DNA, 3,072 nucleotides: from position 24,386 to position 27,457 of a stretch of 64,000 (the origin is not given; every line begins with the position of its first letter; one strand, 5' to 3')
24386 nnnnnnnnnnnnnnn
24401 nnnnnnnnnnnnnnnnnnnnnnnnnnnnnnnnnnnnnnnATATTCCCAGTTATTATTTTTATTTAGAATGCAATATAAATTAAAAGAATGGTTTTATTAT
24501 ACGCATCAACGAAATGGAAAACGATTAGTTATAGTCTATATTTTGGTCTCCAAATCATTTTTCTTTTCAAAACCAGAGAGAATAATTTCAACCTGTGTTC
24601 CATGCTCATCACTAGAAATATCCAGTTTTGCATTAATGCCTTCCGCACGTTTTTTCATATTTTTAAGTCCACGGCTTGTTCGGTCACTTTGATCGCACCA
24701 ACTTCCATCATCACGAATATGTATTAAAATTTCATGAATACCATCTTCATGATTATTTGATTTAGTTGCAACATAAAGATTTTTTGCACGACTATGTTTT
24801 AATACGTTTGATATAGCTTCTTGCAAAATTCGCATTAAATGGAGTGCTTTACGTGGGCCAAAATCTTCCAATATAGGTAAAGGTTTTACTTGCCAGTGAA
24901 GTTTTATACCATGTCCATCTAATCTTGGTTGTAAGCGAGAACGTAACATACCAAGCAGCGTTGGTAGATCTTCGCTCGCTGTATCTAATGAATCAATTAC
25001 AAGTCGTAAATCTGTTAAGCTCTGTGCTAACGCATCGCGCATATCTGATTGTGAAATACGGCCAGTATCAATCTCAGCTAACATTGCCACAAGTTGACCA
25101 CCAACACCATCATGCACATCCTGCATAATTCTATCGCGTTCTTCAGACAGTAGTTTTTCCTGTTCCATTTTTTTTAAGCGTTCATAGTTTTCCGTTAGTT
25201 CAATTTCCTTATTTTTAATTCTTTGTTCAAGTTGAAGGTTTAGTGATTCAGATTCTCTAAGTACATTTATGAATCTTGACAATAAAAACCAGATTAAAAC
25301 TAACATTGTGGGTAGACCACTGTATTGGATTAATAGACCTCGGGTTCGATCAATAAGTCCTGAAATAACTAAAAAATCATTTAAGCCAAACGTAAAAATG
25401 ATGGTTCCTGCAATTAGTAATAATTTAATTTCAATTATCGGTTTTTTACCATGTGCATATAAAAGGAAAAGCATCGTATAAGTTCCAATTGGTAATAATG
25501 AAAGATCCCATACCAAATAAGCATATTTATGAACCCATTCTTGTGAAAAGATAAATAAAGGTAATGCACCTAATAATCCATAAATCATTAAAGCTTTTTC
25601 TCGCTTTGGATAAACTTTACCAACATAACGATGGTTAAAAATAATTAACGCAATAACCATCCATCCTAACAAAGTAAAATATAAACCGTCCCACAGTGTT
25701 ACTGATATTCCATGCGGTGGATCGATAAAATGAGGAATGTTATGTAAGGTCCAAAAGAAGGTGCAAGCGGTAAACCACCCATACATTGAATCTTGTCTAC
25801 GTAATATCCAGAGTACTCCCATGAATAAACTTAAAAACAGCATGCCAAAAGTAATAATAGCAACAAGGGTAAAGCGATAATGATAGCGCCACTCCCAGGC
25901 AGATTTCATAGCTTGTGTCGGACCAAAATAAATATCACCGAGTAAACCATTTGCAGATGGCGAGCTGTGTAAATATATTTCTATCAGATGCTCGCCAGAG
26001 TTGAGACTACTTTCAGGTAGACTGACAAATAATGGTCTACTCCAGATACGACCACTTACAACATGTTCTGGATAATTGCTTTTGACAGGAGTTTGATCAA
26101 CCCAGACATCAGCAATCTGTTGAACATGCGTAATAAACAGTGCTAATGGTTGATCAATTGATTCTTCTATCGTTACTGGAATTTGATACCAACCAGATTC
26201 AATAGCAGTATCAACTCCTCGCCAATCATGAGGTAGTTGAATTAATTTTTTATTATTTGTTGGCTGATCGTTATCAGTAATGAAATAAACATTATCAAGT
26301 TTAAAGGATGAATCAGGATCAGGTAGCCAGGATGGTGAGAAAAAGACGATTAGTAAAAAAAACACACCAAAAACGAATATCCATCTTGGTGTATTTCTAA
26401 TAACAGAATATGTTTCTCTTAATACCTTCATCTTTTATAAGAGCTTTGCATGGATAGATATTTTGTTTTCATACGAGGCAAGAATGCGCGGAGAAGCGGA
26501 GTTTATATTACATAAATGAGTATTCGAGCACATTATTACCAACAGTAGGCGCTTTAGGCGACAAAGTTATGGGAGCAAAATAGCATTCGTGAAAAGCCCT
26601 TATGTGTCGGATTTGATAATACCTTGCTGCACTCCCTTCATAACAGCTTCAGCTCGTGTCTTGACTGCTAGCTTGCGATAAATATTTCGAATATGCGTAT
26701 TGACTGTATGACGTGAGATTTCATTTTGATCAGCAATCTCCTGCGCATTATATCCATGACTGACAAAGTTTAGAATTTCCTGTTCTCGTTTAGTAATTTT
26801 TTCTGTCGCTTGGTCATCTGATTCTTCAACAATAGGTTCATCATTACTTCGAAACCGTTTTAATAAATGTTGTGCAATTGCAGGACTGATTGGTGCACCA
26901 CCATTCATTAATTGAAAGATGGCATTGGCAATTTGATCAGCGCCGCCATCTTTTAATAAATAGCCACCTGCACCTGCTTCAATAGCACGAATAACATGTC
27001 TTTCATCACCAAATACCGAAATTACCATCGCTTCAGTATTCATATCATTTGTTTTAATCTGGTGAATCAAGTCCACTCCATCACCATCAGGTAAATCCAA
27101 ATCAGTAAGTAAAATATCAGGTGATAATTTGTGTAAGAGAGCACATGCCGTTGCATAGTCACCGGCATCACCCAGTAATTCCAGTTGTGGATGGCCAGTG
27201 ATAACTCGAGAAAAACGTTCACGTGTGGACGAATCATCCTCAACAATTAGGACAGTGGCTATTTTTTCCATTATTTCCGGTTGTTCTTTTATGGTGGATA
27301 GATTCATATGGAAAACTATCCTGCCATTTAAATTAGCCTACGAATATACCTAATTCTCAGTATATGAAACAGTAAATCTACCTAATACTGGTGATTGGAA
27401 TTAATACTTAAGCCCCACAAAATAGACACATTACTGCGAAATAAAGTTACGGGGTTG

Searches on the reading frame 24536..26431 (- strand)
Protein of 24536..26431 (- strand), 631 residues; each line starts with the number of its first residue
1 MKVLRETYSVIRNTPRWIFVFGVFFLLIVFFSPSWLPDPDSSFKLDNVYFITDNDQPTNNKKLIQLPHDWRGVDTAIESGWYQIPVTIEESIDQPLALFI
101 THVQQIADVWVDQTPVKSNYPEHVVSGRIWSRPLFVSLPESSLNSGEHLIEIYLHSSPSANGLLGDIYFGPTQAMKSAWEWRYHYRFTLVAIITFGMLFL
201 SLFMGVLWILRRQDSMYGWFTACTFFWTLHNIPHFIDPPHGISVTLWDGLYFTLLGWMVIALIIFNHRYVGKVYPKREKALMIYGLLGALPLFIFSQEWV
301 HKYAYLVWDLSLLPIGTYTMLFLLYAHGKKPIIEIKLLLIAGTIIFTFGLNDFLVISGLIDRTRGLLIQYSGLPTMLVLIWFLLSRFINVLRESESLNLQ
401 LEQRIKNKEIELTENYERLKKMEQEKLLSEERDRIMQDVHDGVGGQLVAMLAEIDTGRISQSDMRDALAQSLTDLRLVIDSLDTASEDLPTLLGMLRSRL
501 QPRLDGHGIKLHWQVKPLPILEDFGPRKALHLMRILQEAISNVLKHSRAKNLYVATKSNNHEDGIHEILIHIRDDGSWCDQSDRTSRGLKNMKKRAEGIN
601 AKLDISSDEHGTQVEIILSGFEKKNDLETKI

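Call 3: search_protein_families(library=pfam, proteins=[window:24536-26431:-], max_evalue=0.01)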
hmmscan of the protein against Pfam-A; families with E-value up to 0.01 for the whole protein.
window:24536-26431:- (631 aa): 2 families
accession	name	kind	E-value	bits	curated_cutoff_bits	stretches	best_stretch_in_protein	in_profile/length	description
PF02518.31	HATPase_c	-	7e-06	26.9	26.4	1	529-618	3-107/111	Histidine kinase-, DNA gyrase B-, and HSP90-like ATPase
PF07730.19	HisKA_3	-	0.00054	20.9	24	1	431-489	1-56/68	Histidine kinase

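Call 8: search_protein_families(library=ncbifam, proteins=[window:24536-26431:-], max_evalue=0.01)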
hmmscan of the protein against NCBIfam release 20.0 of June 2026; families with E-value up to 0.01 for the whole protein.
window:24536-26431:- (631 aa): 7 families
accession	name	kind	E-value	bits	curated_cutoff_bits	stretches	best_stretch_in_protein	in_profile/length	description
NF052443.1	SensHisKinMctS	equivalog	6.2e-15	54.5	700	1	419-619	236-447/457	two-component system sensor histidine kinase MctS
NF052531.1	Strep_LiaS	equivalog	3.1e-14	53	450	2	531-616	240-323/328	envelope stress sensor histidine kinase LiaS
NF008184.0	PRK10935.1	equivalog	1.8e-12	46.7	553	1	421-622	353-561/565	nitrate/nitrite two-component system sensor histidine kinase NarQ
NF008649.0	PRK11644.1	equivalog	4.1e-12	45.6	408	1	492-619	377-495/499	signal transduction histidine-protein kinase/phosphatase UhpB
NF007896.0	PRK10600.1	equivalog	1.3e-11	43.9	578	1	415-618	374-583/598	nitrate/nitrite two-component system sensor histidine kinase NarX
NF047786.1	his_kin_MadS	equivalog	2.1e-10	40.3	500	1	402-611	201-425/434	MadS family sensor histidine kinase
NF047322.1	HK_morpho_MacS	equivalog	0.001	18.3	300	1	416-577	167-317/367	MacS family sensor histidine kinase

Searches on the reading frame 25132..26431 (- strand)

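Call 35: search_protein_families(library=pfam, proteins=[window:25132-26431:-], max_evalue=10)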
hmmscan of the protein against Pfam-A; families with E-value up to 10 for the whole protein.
window:25132-26431:- (433 aa): 1 family
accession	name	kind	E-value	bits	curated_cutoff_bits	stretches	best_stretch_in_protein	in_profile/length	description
PF00335.26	Tetraspanin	-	0.71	9.9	32.1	1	323-424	35-139/225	Tetraspanin family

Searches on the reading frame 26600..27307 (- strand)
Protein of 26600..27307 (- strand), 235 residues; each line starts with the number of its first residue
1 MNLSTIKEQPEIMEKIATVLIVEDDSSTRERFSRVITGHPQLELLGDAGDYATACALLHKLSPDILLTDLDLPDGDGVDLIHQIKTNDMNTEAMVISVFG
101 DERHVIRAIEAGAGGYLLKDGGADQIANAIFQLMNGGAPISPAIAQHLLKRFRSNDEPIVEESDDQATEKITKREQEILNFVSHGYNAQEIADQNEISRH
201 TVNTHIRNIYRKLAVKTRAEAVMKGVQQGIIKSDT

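Call 3: search_protein_families(library=pfam, proteins=[window:26600-27307:-], max_evalue=0.01)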
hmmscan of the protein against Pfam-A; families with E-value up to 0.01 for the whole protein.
window:26600-27307:- (235 aa): 8 families
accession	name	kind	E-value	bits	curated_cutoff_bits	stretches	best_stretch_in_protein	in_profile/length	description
PF00072.30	Response_reg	-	6.9e-21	74.9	30.2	1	19-130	1-110/111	Response regulator receiver domain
PF00196.25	GerE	-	6.5e-16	58.2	23.5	1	171-223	3-55/57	Bacterial regulatory proteins, luxR family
PF04967.18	HTH_10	-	0.00073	19.7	23.1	1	185-214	23-52/53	HTH DNA binding domain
PF14493.12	HTH_40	-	0.0023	18.6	27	0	177-213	4-40/89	Helix-turn-helix domain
PF13384.12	HTH_23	-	0.0033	17.6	24.6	0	175-210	7-41/50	Homeodomain-like domain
PF08281.18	Sigma70_r4_2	-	0.0033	17.5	25.7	1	166-213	6-54/54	Sigma-70, region 4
PF08279.18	HTH_11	-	0.0071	16.6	25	0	174-210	1-40/55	HTH domain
PF04297.20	UPF0122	-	0.0086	16.7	22.7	0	172-211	19-59/101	Putative helix-turn-helix protein, YlxM / p13 like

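Call 8: search_protein_families(library=ncbifam, proteins=[window:26600-27307:-], max_evalue=0.01)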
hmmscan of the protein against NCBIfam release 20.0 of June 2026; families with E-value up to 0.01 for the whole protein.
window:26600-27307:- (235 aa): 92 families (the best 25 are shown)
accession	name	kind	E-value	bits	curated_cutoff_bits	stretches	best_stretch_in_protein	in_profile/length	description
NF007935.0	PRK10651.1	equivalog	2.8e-38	131.3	250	1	14-227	4-212/216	two-component system response regulator NarL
NF047785.1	respo_reg_MadR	equivalog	3.4e-35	121.3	300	1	19-231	3-209/209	MadR family response regulator transcription factor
NF052445.1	RespRegMctR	equivalog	9.7e-33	113.3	300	1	18-230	3-204/205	two-component system response regulator MctR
NF007708.0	PRK10403.1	equivalog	1.2e-29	103.3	343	1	18-224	8-207/215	nitrate/nitrite response regulator protein NarP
NF011896.0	PRK15369.1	equivalog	2e-28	99.5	242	1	17-223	4-202/211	two component system response regulator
NF007018.1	PRK09483.1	equivalog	1.8e-22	80.1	280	1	18-234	3-212/217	UvrY/SirA/GacA family response regulator transcription factor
NF007403.0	PRK09935.1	equivalog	7e-19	68.3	271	1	16-221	3-200/210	fimbria biosynthesis transcriptional regulator FimZ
NF007419.0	PRK09958.1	equivalog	4.6e-17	62.3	251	1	21-218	5-191/204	acid-sensing system DNA-binding response regulator EvgA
NF007685.0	PRK10360.1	equivalog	5.3e-17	62.3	258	1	17-220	2-187/196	response regulator transcription factor UhpA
TIGR03020.2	EpsA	equivalog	9.6e-16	58.2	170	1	163-224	182-244/247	XrtB/PEP-CTERM-associated transcriptional regulator EpsA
NF007505.1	PRK10100.1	equivalog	3.3e-15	56.3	250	1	123-223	103-197/204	biofilm master transcriptional regulator CsgD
NF006900.1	PRK09390.1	equivalog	9e-14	51.5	255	1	13-222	1-194/203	response regulator FixJ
NF033791.1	ActR_PrrA_rreg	equivalog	1.5e-13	51.1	250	1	18-134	3-117/173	ActR/PrrA/RegA family redox response regulator transcription factor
NF001965.0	PRK00742.1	subfamily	2.1e-13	50.2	293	1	18-121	5-109/357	chemotaxis-specific protein-glutamate methyltransferase CheB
NF041830.1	RR_TF_ErdR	exception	4.1e-13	49.5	390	1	54-224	41-204/213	response regulator transcription factor ErdR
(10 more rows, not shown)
